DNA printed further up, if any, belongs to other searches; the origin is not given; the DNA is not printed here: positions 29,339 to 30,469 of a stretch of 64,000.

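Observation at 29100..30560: Low-GC islet encoding a secreted Trp/Tyr/Gly-rich 4-Cys protein and a small membrane protein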

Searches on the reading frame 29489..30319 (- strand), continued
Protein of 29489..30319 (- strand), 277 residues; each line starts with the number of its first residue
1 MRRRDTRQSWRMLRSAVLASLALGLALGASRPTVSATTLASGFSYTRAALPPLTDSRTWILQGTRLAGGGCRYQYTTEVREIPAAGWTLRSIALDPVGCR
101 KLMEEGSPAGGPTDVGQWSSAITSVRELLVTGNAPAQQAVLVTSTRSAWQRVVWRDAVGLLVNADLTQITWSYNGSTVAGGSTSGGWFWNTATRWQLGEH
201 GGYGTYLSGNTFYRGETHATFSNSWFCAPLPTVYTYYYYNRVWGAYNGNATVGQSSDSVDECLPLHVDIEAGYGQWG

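Call 44: search_protein_families(library=pfam, proteins=[P0194, P0179, P0175, P0162, P0140, P0195, P0172, P0158, P0079, P0053], max_evalue=0.01)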
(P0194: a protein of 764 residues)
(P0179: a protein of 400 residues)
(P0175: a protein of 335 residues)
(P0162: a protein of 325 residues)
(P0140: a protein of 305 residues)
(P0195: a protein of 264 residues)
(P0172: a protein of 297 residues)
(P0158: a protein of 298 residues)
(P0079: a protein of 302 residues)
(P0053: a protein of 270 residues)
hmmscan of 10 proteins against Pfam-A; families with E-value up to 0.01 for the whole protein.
P0194 (764 aa): 2 families
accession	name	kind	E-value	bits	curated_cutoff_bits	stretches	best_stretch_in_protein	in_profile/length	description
PF24517.2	CBM96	-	3.1e-13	50.3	26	1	258-359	5-108/164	Carbohydrate-binding module family 96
PF09792.14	But2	-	0.0095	16.8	24.2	0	325-384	68-133/141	Ubiquitin 3 binding protein But2 C-terminal domain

P0179 (400 aa): 0 families

P0175 (335 aa): 0 families

P0162 (325 aa): 0 families

P0140 (305 aa): 0 families

P0195 (264 aa): 0 families

P0172 (297 aa): 0 families

P0158 (298 aa): 0 families

P0079 (302 aa): 0 families

P0053 (270 aa): 0 families
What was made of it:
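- One relative is fused to a carbohydrate-binding module, CBM96 (call 44).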

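Call 47: list_cluster_members(proteins=[P0005, P0016, P0018, P0037, P0194, P0179, P0195, P0190, P0170, P0175])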
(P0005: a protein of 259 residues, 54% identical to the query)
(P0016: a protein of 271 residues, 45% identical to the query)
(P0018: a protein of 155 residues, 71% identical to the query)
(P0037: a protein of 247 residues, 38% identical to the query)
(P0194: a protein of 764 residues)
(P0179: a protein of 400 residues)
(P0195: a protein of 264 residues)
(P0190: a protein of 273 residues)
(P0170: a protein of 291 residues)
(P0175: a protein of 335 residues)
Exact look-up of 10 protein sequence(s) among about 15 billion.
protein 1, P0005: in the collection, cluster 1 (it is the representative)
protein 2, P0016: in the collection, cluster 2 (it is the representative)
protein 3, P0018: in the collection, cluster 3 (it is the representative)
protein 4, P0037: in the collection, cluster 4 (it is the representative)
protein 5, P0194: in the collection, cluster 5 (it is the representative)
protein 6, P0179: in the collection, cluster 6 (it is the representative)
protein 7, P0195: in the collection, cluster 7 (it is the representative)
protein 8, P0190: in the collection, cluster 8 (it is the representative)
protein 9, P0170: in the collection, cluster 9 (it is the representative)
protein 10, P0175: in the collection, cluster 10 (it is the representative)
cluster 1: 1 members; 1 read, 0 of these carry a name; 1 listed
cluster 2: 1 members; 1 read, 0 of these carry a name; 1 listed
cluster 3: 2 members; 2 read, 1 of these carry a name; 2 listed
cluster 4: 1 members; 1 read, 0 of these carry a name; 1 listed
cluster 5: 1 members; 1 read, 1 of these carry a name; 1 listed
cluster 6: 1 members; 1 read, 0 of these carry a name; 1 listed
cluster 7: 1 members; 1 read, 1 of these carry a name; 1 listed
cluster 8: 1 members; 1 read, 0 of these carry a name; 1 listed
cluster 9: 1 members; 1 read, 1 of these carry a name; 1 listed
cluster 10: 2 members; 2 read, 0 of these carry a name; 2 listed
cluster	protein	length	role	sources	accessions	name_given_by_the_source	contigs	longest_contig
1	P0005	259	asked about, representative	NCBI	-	-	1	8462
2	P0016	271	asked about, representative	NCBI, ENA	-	-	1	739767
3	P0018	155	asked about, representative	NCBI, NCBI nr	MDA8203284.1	MAG: hypothetical protein M0Z49_11095 [Chloroflexi bacterium] | hypothetical protein [Chloroflexota bacterium]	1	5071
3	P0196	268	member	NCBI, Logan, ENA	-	-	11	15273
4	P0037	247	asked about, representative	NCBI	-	-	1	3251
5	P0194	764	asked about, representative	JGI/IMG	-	hypothetical protein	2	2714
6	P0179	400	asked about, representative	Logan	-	-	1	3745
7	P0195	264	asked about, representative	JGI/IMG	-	hypothetical protein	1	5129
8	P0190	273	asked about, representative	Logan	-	-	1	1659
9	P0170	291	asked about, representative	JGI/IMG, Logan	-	hypothetical protein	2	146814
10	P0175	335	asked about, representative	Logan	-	-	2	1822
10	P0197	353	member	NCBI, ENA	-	-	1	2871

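Call 48: find_encoding_contigs(protein=P0170, flank=6000, max_places=2)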
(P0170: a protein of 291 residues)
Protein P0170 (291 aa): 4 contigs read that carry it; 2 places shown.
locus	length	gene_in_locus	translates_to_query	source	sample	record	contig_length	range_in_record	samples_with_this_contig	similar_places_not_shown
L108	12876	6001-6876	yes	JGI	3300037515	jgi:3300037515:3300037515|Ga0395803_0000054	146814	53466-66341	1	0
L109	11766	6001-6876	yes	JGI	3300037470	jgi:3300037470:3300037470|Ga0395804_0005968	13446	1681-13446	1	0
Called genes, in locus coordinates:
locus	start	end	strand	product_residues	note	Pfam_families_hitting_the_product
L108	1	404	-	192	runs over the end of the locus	PF00857:Isochorismatase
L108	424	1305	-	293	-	PF20703:nSTAND1 (faint), PF02463:SMC_N (faint), PF00005:ABC_tran, PF13304:AAA_21 (weak)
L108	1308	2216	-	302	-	PF00528:BPD_transp_1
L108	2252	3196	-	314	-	PF00528:BPD_transp_1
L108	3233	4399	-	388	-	PF12849:PBP_like_2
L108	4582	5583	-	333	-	PF03320:FBPase_glpX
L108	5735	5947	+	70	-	-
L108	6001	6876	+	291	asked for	-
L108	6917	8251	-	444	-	PF06293:Kdo, PF13224:DUF4032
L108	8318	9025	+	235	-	PF01895:PhoU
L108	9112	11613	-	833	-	PF21686:LigD_Prim-Pol, PF13298:LigD_N, PF01068:DNA_ligase_A_M, PF04679:DNA_ligase_A_C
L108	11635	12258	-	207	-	PF01810:LysE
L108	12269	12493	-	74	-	-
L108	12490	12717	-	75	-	-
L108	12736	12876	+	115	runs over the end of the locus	PF07336:ABATE (weak)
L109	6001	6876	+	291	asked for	-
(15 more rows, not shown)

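Call 50: find_encoding_contigs(protein=P0023, flank=8000, max_places=2)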
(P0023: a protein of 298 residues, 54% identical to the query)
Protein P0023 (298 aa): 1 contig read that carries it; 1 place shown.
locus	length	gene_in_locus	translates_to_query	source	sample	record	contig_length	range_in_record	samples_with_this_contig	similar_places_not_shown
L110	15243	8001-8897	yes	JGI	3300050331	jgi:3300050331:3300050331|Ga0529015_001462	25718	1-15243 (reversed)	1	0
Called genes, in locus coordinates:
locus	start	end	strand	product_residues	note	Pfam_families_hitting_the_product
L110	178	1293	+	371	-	PF01595:CNNM, PF00571:CBS, PF03471:CorC_HlyC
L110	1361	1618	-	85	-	-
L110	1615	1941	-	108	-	PF00348:polyprenyl_synt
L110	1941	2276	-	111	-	PF00348:polyprenyl_synt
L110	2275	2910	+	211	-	PF11967:RecO_N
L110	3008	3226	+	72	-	-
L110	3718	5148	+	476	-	PF00587:tRNA-synt_2b, PF03129:HGTP_anticodon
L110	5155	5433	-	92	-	PF00196:GerE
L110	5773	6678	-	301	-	PF07730:HisKA_3 (faint), PF02518:HATPase_c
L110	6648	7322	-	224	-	-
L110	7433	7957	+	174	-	-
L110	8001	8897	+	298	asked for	-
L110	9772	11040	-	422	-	PF14691:Fer4_20, PF01262:AlaDh_PNT_C (faint), PF01946:Thi4 (weak), PF01266:DAO (weak), PF01494:FAD_binding_3 (weak), PF07992:Pyr_redox_2, PF13450:NAD_binding_8, PF00070:Pyr_redox (weak), +2 more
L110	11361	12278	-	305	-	PF10418:DHODB_Fe-S_bind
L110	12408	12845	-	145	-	PF00175:NAD_binding_1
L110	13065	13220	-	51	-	-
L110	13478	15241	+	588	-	?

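Call 51: find_encoding_contigs(protein=P0026, flank=8000, max_places=2)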
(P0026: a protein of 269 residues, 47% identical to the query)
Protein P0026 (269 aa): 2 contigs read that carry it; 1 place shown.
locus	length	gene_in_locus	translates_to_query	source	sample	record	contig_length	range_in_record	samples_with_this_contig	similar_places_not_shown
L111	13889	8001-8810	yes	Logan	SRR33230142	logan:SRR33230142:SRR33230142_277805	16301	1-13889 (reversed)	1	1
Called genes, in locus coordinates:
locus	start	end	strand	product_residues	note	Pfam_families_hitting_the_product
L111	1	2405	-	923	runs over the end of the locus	PF00270:DEAD, PF04851:ResIII, PF00271:Helicase_C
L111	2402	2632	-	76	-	-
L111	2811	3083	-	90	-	-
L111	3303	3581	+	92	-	-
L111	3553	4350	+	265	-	PF00990:GGDEF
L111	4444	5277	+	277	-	PF04471:Mrr_cat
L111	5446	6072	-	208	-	PF18153:Cap15_CD_rec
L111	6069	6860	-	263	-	PF26305:CD_NTase_C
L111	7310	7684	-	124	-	-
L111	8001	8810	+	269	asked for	-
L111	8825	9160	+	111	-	-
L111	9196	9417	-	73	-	-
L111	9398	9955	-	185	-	-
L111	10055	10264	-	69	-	-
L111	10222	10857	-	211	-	-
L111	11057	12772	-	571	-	-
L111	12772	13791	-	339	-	PF02899:Phage_int_SAM_1, PF13495:Phage_int_SAM_4 (weak), PF00589:Phage_integrase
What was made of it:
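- beside CBASS, Mrr and an integrase (L111; call 51); The pair sits in a defence island with CBASS and Mrr (L111; call 51).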

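Call 52: search_protein_families(library=padloc, proteins=[window:29489-30319:-], max_evalue=1)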
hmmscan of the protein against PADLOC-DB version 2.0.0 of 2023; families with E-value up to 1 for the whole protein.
seq(277 aa): 0 families

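Call 53: search_protein_families(library=phrogs, proteins=[window:29489-30319:-], max_evalue=1)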
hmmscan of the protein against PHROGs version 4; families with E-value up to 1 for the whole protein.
seq(277 aa): 1 family
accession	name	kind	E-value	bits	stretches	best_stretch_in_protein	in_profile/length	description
phrog_35753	-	unknown function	0.12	13.9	1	130-210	44-125/131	-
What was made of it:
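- On Any curated protein family (Pfam-A, NCBIfam, PADLOC, PHROGs): PHROGs gave only E=0.12 (call 53).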

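Call 56: search_protein_families(library=pfam, alignment_id=A3, max_evalue=0.01)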
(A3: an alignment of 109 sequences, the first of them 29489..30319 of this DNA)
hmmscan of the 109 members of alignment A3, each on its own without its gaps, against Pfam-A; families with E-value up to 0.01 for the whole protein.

A. member 1, window:29489-30319:- (277 aa): 0 families

B. families by the number of members that match (of 109 scanned): 4 families
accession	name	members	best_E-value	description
PF24517.2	CBM96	1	3.1e-13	Carbohydrate-binding module family 96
PF14647.11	FAM91_N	1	0.0085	FAM91 N-terminus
PF11193.13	DUF2812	1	0.0086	Protein of unknown function (DUF2812)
PF09792.14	But2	1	0.0095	Ubiquitin 3 binding protein But2 C-terminal domain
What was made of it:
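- On Any curated protein family (Pfam-A, NCBIfam, PADLOC, PHROGs): Among 109 diverse A relatives, the only Pfam hit was the unrelated N-terminal CBM96 of P0194 (call 56).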

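Call 57: search_solved_structures(query=A3, max_evalue=10)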
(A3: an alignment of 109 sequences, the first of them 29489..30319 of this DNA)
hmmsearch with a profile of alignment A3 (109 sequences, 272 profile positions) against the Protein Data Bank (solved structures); distinct sequences matched with E-value up to 10: 3.
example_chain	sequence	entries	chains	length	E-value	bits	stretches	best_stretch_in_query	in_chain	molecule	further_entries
9mqb_P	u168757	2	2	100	0.16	14.4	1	7-61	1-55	Osteocalcin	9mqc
1rki_A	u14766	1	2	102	1.4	11.3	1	227-265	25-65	hypothetical protein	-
13ib_B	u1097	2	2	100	2.3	10.6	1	7-61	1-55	Osteocalcin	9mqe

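Call 58: search_dna_similar(query=window:29489-30319:-, collection=plasmids, mode=protein, max_evalue=0.001)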
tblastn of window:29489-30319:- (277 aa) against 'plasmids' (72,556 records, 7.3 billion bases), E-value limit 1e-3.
No match.

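Call 59: search_dna_similar(query=window:29489-30319:-, collection=phages, mode=protein, max_evalue=0.001)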
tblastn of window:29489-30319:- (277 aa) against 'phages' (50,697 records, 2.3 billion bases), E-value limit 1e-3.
No match.

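Call 60: search_dna_similar(query=P0170, collection=plasmids, mode=protein, max_evalue=0.001)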
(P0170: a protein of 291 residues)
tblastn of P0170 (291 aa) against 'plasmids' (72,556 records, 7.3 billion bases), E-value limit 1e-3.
No match.
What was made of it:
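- Tried and rejected: tblastn of A against plasmids and phages, and of the remote member P0170 against plasmids, gave no match (calls 58-60).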

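Call 61: find_homologous_proteins(query=A3, max_evalue=0.00001)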
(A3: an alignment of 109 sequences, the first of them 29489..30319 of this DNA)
Query A3 (109 sequences) (277 aa, profile of the alignment): 30 proteins with E <= 0.00001 among 8000 candidates.
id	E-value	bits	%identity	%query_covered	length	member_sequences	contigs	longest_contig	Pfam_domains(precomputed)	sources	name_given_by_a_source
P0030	6.5e-86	306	41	95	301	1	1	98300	-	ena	-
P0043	2.3e-82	294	38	81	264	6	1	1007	-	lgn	-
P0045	2.2e-81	291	37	86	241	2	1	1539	-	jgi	jgi:hypothetical protein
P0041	4.6e-78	280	38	92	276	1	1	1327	-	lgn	-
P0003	1.0e-68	250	53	100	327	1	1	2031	-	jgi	jgi:hypothetical protein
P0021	1.6e-68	249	45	100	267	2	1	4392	-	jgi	jgi:hypothetical protein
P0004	2.4e-67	245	55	91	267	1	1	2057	-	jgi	jgi:hypothetical protein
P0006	3.2e-67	245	52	97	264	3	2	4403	-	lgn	-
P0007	1.1e-66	243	53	88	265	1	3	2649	-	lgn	-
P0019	1.5e-66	242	43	95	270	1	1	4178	-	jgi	jgi:hypothetical protein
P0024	5.5e-65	237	43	93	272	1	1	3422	-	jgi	jgi:hypothetical protein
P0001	2.2e-64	235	61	98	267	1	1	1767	-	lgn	-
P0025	3.3e-64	235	47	84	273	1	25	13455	-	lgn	-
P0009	6.1e-64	234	50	95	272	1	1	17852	-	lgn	-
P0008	2.5e-63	232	56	87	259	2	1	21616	-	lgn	-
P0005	2.3e-62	229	54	94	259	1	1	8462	-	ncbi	-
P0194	4.4e-60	221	23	78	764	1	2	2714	PF24517.3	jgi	jgi:hypothetical protein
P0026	7.6e-58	214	47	82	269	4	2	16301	-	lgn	-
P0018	7.5e-38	148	71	49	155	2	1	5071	-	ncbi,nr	ncbi:MAG: hypothetical protein M0Z49_11095 [Chloroflexi bacterium]|nr:hypothetical protein [Chlorofl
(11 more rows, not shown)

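Call 89: find_encoding_contigs(protein=P0025, flank=6000, max_places=6)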
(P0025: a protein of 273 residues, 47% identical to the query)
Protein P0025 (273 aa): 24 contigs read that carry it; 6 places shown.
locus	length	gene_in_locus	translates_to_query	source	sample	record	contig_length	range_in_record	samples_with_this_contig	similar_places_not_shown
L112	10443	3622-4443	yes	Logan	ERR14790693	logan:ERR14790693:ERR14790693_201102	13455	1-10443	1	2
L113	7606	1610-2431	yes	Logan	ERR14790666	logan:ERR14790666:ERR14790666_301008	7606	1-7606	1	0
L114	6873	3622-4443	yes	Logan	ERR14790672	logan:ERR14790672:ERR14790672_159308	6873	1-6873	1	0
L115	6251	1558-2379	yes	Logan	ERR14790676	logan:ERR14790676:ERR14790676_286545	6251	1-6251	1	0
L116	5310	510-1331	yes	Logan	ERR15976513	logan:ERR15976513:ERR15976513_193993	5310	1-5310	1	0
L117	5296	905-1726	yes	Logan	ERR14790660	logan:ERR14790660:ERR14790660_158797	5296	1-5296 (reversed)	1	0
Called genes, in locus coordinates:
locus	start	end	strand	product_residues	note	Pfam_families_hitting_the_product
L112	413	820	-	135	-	PF01610:DDE_Tnp_ISL3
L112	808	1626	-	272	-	PF14690:Zn_ribbon_ISL3 (faint)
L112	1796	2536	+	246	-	-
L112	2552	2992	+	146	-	-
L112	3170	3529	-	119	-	PF00589:Phage_integrase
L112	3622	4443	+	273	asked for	-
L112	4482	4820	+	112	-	-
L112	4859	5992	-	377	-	PF14659:Phage_int_SAM_3, PF00589:Phage_integrase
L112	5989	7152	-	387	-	-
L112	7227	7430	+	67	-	PF12728:HTH_17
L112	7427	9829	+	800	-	PF08706:D5_N, PF19263:DUF5906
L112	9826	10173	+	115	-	-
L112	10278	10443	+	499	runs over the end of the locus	-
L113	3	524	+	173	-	?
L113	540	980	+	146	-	-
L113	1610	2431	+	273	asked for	-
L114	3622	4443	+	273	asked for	-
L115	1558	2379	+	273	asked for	-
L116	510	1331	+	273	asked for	-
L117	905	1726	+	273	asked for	-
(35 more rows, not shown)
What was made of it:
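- next to integrases, a D5 primase and ISL3 (L112; call 89);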

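Call 90: find_encoding_contigs(protein=P0196, flank=6000, max_places=6)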
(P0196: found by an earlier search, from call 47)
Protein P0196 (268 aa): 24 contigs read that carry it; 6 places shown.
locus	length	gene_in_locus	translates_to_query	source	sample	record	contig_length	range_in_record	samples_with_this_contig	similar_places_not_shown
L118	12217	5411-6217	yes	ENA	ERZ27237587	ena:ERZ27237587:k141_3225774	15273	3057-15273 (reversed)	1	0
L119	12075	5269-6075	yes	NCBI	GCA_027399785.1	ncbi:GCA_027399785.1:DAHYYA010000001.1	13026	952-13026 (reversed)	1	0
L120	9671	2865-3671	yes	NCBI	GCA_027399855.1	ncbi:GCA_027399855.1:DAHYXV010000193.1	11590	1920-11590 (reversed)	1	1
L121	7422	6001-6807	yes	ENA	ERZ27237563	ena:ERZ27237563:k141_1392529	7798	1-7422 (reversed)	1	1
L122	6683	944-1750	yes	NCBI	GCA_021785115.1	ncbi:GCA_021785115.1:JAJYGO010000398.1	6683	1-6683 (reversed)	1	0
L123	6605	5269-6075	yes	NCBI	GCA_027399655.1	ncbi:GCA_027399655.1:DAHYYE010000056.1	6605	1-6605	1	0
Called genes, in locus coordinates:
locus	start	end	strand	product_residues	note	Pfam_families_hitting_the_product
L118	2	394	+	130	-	?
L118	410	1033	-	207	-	PF00072:Response_reg, PF00196:GerE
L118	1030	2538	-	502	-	PF07730:HisKA_3 (faint), PF02518:HATPase_c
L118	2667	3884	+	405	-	PF22483:Mu-transpos_C_2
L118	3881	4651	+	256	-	PF01695:IstB_IS21, PF00308:Bac_DnaA (weak)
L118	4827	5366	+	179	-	-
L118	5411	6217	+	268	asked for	-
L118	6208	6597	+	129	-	-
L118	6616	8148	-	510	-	PF14691:Fer4_20, PF01262:AlaDh_PNT_C (faint), PF01266:DAO (faint), PF07992:Pyr_redox_2, PF13241:NAD_binding_7 (faint), PF01593:Amino_oxidase (weak), PF13450:NAD_binding_8 (weak), PF00070:Pyr_redox (weak), +1 more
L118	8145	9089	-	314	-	PF10418:DHODB_Fe-S_bind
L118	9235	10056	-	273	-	PF00970:FAD_binding_6 (weak), PF00175:NAD_binding_1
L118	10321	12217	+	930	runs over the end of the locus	PF01326:PPDK_N, PF00391:PEP-utilizers, PF02896:PEP-utilizers_C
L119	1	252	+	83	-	?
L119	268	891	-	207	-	PF00072:Response_reg, PF00196:GerE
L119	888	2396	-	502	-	PF07730:HisKA_3 (faint), PF02518:HATPase_c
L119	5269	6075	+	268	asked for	-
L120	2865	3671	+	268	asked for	-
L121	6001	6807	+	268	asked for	-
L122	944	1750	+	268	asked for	-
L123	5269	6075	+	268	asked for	-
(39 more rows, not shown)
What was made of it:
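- next to IS21 (L118; call 90);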

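Call 95: search_protein_families(library=pfam, proteins=[L004:2-7288:+], max_evalue=0.01)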
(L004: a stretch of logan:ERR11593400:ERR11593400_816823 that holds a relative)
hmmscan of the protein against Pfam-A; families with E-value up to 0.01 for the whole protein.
L004:2-7288:+ (2429 aa): 2 families
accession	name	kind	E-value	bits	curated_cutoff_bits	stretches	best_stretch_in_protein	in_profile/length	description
PF13385.13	Laminin_G_3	-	5.6e-24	85.4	27.6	1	481-624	5-150/151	Concanavalin A-like lectin/glucanases superfamily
PF05593.20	RHS_repeat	-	1e-21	77.2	22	3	1509-1539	1-31/38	RHS Repeat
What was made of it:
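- The association with an RHS toxin, CBASS, TA modules and integrases is more typical of conflict genes (calls 51, 89, 95).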
